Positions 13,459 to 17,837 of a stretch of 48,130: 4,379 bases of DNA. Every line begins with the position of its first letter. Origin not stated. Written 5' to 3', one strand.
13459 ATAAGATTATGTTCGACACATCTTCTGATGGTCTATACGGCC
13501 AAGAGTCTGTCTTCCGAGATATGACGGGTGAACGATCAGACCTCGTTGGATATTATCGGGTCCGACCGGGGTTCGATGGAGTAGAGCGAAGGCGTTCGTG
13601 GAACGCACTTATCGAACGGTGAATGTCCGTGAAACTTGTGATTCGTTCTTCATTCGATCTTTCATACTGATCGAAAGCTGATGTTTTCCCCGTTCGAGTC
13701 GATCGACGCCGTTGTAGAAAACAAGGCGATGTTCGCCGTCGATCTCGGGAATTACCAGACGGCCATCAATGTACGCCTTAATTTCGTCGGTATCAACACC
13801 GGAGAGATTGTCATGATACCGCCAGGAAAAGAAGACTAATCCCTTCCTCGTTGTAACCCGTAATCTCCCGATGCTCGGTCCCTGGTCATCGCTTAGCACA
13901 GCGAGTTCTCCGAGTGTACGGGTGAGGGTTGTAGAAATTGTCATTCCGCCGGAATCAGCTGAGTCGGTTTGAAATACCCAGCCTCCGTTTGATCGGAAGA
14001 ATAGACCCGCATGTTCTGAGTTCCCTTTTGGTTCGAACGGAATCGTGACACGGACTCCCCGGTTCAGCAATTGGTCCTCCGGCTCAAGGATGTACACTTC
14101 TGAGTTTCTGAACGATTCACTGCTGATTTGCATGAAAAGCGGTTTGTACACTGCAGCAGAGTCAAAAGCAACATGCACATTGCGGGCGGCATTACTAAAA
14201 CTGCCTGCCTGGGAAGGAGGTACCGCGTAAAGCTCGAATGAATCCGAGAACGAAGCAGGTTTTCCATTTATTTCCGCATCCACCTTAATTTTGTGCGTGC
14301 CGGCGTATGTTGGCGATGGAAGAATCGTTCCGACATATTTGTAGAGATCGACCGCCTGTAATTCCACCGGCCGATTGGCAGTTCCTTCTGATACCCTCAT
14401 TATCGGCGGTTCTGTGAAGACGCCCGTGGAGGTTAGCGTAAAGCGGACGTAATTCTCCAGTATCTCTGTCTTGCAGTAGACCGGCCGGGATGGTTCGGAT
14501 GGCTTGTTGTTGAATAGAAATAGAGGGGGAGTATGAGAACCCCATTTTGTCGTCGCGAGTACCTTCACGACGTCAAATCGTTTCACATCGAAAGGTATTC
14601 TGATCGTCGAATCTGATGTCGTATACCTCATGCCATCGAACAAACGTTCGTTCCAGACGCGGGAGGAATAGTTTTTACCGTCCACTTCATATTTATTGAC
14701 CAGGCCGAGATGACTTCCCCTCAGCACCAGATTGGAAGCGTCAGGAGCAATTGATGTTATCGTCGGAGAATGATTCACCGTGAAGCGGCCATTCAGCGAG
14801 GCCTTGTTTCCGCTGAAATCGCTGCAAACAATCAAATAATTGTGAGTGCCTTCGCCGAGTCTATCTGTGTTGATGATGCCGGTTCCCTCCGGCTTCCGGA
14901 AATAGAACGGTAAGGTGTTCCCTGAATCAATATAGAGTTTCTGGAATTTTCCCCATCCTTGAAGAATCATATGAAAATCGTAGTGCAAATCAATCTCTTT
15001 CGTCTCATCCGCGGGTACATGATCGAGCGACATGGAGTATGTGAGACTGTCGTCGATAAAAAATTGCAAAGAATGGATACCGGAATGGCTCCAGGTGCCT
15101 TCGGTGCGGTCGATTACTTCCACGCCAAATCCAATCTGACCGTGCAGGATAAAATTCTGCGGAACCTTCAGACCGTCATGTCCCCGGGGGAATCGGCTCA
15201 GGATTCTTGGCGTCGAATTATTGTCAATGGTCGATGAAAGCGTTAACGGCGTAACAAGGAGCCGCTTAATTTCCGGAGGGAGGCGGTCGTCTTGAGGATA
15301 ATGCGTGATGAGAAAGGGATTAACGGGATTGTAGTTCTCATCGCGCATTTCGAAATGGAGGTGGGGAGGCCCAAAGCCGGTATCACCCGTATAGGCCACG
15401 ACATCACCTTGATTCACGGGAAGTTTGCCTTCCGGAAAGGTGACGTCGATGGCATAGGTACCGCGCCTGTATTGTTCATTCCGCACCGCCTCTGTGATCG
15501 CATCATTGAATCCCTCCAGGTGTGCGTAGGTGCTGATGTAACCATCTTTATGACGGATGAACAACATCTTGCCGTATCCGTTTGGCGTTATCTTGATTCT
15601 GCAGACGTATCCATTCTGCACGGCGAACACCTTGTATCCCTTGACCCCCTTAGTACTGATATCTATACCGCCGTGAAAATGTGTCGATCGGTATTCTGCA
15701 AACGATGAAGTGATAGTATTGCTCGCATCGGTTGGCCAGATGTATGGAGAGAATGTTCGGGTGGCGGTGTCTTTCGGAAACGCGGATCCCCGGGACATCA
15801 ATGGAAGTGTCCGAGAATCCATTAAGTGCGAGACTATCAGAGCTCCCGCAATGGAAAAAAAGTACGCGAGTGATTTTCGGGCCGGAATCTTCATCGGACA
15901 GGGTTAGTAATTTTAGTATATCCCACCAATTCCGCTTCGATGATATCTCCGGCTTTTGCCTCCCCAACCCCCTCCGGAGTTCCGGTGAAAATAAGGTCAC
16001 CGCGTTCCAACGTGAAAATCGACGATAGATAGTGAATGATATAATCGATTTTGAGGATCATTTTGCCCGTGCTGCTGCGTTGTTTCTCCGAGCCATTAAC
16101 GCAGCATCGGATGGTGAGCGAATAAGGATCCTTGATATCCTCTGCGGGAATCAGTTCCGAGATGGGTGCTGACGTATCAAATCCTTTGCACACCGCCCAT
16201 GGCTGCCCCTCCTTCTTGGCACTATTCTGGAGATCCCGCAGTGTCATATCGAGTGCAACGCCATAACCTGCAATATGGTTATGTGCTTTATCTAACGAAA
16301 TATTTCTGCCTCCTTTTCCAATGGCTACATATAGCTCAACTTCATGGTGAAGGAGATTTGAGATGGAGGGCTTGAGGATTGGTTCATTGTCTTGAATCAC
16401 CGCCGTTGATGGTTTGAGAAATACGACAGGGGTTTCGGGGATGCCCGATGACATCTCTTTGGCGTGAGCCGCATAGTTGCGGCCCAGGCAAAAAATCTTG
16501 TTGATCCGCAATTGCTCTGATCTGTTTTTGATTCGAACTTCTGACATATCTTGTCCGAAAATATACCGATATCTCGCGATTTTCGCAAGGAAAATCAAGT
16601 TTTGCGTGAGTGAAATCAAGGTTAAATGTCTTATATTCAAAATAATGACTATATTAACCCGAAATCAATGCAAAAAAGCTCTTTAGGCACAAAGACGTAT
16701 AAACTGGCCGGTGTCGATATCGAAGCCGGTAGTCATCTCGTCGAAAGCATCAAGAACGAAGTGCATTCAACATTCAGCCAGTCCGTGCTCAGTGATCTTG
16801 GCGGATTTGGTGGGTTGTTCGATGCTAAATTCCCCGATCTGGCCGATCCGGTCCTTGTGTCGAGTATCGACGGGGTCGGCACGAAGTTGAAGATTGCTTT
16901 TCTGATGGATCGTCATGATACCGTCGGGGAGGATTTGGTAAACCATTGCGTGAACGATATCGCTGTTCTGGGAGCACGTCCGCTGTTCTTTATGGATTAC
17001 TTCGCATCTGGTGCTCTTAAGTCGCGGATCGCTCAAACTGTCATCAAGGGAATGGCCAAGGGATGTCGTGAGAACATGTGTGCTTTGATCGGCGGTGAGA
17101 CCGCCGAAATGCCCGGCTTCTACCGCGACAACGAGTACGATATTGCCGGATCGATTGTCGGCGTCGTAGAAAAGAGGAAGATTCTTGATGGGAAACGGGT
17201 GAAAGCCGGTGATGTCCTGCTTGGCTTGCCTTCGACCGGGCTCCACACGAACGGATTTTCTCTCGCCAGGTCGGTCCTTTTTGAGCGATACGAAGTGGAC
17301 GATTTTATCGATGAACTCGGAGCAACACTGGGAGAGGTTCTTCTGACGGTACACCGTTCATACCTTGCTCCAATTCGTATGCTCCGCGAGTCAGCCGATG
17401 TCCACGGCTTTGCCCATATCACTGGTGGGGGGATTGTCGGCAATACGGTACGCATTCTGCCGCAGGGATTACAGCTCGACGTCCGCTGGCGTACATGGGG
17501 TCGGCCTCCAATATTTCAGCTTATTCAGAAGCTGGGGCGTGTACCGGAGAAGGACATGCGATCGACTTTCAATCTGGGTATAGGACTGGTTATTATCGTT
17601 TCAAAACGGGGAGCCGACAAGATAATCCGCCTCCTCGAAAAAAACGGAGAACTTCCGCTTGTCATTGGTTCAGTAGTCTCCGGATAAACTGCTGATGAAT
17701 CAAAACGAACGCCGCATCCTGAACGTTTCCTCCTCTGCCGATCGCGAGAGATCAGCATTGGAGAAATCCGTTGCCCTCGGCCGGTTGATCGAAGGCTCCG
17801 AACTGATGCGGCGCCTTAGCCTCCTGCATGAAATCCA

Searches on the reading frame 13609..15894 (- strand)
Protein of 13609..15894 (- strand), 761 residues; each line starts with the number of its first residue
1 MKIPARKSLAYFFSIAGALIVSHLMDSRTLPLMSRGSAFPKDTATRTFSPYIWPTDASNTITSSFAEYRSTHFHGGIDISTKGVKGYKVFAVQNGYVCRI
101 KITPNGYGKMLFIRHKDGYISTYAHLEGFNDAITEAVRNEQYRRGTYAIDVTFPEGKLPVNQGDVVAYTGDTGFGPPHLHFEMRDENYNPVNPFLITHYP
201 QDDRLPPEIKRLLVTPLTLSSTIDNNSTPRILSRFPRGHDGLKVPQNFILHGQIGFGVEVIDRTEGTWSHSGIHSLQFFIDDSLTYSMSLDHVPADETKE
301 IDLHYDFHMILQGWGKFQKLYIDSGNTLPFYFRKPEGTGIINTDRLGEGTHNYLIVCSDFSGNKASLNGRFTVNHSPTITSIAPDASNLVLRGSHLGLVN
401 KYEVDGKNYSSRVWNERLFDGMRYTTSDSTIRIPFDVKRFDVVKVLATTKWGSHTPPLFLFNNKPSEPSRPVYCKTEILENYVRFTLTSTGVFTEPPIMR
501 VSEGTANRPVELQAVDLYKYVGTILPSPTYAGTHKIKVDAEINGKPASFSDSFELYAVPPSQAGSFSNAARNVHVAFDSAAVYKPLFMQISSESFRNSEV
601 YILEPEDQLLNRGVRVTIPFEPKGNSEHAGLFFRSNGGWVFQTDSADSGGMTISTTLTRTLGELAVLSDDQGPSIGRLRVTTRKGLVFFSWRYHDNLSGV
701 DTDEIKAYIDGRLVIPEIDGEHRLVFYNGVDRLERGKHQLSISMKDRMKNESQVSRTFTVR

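Call 75: search_protein_families(library=padloc, proteins=[window:13609-15894:-], max_evalue=0.00001)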
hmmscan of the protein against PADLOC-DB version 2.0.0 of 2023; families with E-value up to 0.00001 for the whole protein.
window:13609-15894:- (761 aa): 0 families

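Call 76: search_protein_families(library=pfam, proteins=[window:13609-15894:-], max_evalue=0.00001)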
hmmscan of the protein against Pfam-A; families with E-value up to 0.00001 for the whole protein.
window:13609-15894:- (761 aa): 1 family
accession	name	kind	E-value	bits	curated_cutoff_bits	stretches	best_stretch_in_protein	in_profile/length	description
PF01551.29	Peptidase_M23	-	4.7e-17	62.4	28.7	1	73-130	2-56/96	Peptidase family M23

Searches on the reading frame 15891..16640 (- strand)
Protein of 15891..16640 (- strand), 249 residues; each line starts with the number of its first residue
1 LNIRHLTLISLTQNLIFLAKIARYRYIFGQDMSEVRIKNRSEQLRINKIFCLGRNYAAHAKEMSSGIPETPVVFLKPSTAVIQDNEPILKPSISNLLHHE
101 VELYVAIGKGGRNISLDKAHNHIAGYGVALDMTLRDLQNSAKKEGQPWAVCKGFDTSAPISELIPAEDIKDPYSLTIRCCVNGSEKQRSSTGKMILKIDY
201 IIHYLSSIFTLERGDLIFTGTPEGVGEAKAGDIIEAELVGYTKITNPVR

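Call 75: search_protein_families(library=padloc, proteins=[window:15891-16640:-], max_evalue=0.00001)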
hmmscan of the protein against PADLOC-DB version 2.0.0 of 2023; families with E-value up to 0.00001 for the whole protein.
window:15891-16640:- (249 aa): 0 families

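Call 76: search_protein_families(library=pfam, proteins=[window:15891-16640:-], max_evalue=0.00001)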
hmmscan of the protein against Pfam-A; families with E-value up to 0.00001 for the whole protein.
window:15891-16640:- (249 aa): 1 family
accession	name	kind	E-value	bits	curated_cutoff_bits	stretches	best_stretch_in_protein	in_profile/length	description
PF01557.24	FAA_hydrolase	-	1.1e-60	205.4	23.9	1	48-249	1-214/214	Fumarylacetoacetate (FAA) hydrolase C-terminal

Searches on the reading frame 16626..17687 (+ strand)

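Call 75: search_protein_families(library=padloc, proteins=[window:16626-17687:+], max_evalue=0.00001)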
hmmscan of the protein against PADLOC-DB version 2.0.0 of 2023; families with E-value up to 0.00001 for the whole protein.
window:16626-17687:+ (353 aa): 0 families

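Call 76: search_protein_families(library=pfam, proteins=[window:16626-17687:+], max_evalue=0.00001)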
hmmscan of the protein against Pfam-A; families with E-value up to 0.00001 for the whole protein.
window:16626-17687:+ (353 aa): 2 families
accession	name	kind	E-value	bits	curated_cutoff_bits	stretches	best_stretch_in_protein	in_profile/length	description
PF00586.29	AIRS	-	1.2e-22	80.9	24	1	76-181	14-112/112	AIR synthase related protein, N-terminal domain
PF02769.27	AIRS_C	-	1.5e-22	80.9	23.1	1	193-352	1-147/156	AIR synthase related protein, C-terminal domain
